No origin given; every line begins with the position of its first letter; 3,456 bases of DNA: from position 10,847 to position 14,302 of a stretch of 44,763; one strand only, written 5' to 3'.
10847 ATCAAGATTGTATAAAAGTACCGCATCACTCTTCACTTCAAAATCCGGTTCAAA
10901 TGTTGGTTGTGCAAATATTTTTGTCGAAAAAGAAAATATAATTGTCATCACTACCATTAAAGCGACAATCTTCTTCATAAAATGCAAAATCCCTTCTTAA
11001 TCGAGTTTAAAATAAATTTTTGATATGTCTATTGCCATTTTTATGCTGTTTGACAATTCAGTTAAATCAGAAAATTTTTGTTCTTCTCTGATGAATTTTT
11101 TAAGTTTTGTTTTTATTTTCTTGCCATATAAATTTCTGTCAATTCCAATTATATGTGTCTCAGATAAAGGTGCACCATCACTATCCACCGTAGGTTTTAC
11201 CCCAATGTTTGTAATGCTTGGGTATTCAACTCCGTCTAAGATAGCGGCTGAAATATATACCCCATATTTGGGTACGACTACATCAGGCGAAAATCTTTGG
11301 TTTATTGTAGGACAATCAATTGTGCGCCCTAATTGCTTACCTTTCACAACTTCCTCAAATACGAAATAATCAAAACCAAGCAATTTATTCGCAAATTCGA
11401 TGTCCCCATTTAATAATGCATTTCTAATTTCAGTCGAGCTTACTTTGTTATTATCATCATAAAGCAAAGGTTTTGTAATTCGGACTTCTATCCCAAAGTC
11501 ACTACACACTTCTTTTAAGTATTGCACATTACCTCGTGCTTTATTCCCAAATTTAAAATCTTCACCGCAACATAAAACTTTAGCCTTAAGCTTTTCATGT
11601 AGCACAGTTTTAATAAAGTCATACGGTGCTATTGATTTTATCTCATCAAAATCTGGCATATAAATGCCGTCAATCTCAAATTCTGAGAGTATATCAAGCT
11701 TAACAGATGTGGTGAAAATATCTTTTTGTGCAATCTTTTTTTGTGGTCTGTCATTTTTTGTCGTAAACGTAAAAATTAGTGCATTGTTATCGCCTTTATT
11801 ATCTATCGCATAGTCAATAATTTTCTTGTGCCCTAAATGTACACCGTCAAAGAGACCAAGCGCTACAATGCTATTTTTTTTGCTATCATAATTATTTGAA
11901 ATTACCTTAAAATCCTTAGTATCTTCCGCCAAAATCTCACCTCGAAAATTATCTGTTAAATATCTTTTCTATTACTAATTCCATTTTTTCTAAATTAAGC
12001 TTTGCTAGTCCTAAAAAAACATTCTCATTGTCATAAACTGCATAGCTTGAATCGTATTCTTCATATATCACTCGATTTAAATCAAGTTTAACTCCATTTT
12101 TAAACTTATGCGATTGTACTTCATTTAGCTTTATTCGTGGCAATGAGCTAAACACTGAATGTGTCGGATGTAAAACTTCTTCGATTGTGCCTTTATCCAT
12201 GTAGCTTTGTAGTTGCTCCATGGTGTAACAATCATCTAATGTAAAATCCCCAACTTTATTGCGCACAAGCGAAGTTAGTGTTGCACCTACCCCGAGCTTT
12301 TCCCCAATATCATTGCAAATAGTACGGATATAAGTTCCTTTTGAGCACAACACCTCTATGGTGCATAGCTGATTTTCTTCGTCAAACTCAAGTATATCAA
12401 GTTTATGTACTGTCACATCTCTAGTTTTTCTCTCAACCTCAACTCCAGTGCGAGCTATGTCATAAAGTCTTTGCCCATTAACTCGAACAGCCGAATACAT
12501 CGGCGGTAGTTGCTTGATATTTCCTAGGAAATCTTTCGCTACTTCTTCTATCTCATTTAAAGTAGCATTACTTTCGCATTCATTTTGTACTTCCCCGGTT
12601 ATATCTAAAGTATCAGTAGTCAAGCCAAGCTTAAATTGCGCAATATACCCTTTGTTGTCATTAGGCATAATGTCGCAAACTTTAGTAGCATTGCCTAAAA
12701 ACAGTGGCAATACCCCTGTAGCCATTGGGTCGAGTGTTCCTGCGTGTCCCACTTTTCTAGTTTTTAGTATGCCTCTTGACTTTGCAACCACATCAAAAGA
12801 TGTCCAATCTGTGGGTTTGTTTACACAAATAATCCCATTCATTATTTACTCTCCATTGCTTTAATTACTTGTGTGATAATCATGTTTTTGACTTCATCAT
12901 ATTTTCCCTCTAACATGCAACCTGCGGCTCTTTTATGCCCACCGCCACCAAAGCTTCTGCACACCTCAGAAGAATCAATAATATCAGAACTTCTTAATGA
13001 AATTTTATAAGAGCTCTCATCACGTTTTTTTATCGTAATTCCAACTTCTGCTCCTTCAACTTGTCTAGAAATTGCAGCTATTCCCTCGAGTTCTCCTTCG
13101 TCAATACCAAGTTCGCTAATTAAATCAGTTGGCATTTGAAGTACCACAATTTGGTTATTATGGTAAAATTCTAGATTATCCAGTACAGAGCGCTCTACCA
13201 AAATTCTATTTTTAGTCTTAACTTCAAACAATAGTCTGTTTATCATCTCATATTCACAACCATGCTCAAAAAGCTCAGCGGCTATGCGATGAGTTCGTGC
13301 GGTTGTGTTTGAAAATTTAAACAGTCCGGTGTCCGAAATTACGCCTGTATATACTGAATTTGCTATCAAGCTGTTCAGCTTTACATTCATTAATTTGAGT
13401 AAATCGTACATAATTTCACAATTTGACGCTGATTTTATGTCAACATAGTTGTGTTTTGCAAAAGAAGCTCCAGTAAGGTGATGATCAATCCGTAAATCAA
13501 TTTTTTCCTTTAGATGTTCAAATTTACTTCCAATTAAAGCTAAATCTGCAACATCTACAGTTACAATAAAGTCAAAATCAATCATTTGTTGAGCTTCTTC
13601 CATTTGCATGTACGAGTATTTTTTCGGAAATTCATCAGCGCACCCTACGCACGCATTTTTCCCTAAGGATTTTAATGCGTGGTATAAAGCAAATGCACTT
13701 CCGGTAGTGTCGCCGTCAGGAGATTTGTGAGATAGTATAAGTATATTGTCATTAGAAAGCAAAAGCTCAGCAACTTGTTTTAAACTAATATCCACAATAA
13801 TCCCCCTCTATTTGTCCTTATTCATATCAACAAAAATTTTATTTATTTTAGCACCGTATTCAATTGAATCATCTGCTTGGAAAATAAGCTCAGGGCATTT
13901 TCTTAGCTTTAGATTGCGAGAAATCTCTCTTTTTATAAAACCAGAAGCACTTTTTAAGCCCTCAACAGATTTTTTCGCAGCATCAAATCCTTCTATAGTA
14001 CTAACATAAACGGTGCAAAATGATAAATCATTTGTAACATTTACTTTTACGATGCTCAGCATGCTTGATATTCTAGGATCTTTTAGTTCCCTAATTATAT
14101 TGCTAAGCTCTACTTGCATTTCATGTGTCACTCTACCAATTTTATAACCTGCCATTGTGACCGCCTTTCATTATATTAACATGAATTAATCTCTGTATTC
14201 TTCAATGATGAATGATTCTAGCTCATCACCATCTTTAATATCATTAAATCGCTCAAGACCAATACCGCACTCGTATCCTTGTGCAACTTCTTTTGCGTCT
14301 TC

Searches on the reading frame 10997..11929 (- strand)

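Call 35: search_protein_families(library=pfam, proteins=[window:10997-11929:-], max_evalue=0.00001)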
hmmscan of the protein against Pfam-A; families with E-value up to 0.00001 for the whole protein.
window:10997-11929:- (310 aa): 3 families
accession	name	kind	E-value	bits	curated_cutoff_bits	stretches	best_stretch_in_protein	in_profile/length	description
PF06574.18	FAD_syn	-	7.3e-33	114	27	1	16-166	4-157/158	FAD synthetase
PF01687.23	Flavokinase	-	4.8e-32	111.2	19.6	1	184-303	1-120/124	Riboflavin kinase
PF01467.32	CTP_transf_like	-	7.1e-09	36.4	21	1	23-170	2-132/133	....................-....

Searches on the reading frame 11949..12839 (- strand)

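Call 35: search_protein_families(library=pfam, proteins=[window:11949-12839:-], max_evalue=0.00001)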
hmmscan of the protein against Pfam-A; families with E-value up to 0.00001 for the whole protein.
window:11949-12839:- (296 aa): 2 families
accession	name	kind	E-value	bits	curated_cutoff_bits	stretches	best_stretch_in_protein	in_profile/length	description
PF01509.24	TruB_N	-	3.5e-55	186.9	27.3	1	22-171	1-149/149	TruB family pseudouridylate synthase (N terminal domain)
PF16198.10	TruB_C_2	-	5.5e-14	52.5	29.3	1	172-229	1-64/66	tRNA pseudouridylate synthase B C-terminal domain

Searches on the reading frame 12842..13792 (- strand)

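Call 35: search_protein_families(library=pfam, proteins=[window:12842-13792:-], max_evalue=0.00001)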
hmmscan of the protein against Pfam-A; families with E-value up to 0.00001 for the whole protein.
window:12842-13792:- (316 aa): 2 families
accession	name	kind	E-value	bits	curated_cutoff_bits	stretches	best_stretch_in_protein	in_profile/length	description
PF01368.27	DHH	-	3.8e-17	63.2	28.1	1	16-150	1-124/125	DHH family, N-terminal domain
PF02272.25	DHHA1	-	2.6e-10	41.1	25.9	1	214-305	3-96/102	DHHA1 domain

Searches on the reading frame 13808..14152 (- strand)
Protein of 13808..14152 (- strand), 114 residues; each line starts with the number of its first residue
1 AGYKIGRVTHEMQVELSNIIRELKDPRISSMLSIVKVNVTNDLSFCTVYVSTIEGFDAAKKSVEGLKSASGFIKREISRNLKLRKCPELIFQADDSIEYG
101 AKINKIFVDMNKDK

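Call 35: search_protein_families(library=pfam, proteins=[window:13808-14152:-], max_evalue=0.00001)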
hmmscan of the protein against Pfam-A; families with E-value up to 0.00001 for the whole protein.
window:13808-14152:- (114 aa): 1 family
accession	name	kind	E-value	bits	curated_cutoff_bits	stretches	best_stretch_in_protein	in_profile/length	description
PF02033.23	RBFA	-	1.9e-32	112.1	34.7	1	6-107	3-105/105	Ribosome-binding factor A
